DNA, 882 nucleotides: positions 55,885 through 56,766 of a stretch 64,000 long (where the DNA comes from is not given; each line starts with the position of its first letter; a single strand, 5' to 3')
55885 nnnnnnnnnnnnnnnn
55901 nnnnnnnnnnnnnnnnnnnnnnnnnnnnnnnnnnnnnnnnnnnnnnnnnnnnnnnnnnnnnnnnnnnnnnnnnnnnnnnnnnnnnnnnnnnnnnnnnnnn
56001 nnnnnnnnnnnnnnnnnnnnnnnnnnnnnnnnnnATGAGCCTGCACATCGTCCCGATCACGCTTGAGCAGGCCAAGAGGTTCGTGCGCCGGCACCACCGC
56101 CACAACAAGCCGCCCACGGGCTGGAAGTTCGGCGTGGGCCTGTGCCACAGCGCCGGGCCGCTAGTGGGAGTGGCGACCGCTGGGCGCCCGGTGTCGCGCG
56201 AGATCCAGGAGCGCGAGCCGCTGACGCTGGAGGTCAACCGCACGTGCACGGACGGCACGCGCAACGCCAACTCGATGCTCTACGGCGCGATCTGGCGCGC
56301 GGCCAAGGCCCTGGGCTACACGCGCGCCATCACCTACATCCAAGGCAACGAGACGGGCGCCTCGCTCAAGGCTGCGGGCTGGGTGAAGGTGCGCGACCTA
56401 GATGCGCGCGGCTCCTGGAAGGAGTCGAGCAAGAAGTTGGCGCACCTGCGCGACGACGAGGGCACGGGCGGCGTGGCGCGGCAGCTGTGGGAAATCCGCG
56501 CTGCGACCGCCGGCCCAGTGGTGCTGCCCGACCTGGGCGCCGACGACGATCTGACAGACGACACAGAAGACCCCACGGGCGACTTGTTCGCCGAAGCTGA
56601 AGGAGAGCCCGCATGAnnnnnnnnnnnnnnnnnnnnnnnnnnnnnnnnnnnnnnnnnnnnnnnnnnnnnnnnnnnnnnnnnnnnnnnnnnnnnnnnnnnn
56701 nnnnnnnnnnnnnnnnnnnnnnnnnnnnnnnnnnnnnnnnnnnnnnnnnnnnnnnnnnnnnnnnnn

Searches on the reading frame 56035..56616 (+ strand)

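Call 36: search_protein_families(library=pfam, max_evalue=0.01, proteins=[window:56035-56616:+])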
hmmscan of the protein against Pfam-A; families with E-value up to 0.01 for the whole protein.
window:56035-56616:+ (193 aa): 1 family
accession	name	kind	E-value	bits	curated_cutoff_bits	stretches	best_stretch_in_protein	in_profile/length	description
PF25680.1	Mom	-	6.1e-05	23.2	27.1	1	3-120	2-130/202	Mom protein family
